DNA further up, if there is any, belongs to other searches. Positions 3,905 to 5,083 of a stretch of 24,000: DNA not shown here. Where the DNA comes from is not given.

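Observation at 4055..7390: Three-gene uncharacterised cluster directly upstream of the RM module: candidate novel defence system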

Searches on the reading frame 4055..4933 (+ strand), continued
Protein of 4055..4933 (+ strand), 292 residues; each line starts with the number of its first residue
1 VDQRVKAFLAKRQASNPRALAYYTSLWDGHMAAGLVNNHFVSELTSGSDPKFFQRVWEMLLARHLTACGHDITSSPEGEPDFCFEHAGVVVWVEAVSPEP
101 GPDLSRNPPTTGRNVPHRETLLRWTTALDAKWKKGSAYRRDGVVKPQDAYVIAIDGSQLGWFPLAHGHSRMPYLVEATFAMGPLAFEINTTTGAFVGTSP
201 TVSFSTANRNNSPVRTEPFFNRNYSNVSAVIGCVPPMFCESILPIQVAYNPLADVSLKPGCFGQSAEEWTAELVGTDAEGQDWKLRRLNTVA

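Call 75: search_protein_families(library=padloc, proteins=[L134:3857-5059:+, L135:3815-4879:+, L012:5162-6034:+, L021:4950-5816:+, L029:8001-8774:+], max_evalue=0.01)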
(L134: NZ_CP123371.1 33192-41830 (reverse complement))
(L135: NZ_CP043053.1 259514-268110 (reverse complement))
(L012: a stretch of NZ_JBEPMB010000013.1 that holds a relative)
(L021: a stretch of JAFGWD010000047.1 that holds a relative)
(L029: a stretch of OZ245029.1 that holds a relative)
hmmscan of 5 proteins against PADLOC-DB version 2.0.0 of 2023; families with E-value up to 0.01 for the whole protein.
L134:3857-5059:+ (400 aa): 1 family
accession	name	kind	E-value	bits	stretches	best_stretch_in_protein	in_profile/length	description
PDLC04110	PD-T7-5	-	2e-05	21.9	0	221-262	190-231/346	-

L135:3815-4879:+ (354 aa): 2 families
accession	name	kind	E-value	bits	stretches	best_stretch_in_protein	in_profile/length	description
PDLC04110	PD-T7-5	-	2.7e-05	21.4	0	229-262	198-231/346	-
PDLC04073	PD-T7-1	-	4.8e-05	20.2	1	64-178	161-271/452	-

L012:5162-6034:+ (291 aa): 2 families
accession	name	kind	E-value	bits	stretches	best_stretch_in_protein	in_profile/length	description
PDLC04110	PD-T7-5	-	3.9e-07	27.5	1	55-232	57-231/346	-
PDLC04073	PD-T7-1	-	0.00023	18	1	50-105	161-215/452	-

L021:4950-5816:+ (289 aa): 2 families
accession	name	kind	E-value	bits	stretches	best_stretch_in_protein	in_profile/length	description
PDLC04110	PD-T7-5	-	5.4e-12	43.5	1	46-247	51-231/346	-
PDLC04073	PD-T7-1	-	8.6e-09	32.6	1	47-250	161-341/452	-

L029:8001-8774:+ (258 aa): 2 families
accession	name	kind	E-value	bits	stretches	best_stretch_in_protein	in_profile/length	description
PDLC04073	PD-T7-1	-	1.6e-09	35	1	36-152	151-269/452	-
PDLC04110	PD-T7-5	-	0.0031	14.7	1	55-103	58-107/346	-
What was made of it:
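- On PD-T7-5 (PADLOC PDLC04110): Family members score 21-43.5 bits (call 75).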
